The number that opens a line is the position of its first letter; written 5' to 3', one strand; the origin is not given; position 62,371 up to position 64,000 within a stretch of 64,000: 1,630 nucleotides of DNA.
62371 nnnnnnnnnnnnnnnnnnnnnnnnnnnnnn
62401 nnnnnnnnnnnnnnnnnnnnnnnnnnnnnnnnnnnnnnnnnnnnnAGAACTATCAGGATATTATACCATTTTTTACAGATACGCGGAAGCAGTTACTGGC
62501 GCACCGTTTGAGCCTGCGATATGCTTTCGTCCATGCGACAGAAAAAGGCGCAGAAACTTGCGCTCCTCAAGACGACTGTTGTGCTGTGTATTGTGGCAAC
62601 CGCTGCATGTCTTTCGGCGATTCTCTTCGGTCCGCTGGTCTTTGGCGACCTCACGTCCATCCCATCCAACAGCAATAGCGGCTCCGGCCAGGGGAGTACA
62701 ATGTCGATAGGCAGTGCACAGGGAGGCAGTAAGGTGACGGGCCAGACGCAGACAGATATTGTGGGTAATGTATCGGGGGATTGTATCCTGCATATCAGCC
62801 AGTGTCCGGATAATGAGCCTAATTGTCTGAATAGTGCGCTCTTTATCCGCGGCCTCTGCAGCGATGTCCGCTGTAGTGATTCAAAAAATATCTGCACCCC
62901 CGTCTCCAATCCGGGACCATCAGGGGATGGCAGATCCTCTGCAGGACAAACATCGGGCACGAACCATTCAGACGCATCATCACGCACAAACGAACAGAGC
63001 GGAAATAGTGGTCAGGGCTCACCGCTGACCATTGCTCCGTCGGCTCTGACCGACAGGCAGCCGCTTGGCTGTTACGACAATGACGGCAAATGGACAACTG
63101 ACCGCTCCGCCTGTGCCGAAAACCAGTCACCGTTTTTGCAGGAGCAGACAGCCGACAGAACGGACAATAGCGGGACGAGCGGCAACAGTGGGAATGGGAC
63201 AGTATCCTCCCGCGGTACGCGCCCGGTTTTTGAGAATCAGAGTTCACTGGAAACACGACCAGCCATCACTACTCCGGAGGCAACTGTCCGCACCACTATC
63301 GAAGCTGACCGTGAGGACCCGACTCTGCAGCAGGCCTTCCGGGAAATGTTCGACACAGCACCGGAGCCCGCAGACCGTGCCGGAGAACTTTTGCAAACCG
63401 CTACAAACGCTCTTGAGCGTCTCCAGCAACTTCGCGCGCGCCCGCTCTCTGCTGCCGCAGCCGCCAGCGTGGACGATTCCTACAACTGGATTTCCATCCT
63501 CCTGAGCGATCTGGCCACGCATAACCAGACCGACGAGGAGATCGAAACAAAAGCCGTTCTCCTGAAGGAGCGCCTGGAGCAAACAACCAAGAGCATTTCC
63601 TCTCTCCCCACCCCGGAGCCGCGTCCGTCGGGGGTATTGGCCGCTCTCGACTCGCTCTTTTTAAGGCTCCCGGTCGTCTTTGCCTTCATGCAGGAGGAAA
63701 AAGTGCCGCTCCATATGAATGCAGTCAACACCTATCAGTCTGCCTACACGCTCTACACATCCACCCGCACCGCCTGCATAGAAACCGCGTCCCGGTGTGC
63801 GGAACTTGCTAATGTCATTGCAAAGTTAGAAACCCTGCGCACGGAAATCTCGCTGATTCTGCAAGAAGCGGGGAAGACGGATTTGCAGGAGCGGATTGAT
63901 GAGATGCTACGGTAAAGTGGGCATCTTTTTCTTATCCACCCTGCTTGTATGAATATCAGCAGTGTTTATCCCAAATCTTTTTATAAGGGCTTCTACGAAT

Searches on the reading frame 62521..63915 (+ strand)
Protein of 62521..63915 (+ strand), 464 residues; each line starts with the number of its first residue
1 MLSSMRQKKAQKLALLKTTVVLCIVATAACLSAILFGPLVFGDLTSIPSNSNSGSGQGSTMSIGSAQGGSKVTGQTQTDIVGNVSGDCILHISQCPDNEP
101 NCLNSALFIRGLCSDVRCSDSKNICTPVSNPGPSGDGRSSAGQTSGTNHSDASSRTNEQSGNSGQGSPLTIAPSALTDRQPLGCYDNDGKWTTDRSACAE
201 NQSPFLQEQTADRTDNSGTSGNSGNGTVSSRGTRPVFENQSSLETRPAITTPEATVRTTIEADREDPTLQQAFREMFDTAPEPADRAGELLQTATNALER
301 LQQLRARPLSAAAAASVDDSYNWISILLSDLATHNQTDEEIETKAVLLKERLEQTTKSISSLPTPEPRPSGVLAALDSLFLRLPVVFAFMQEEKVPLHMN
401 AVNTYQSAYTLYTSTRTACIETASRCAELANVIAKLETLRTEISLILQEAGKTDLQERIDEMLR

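Call 9: search_protein_families(library=pfam, proteins=[window:62521-63915:+], max_evalue=0.001)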
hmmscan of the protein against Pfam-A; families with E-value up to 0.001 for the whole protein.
window:62521-63915:+ (464 aa): 0 families

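Call 21: search_protein_families(library=ncbifam, proteins=[window:62521-63915:+], max_evalue=10)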
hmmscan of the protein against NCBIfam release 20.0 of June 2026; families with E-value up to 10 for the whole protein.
window:62521-63915:+ (464 aa): 1 family
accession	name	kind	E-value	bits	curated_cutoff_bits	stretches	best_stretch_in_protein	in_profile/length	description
NF001956.0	PRK00733.3-1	equivalog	0.15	10.7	1321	1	10-91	588-668/704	sodium-translocating pyrophosphatase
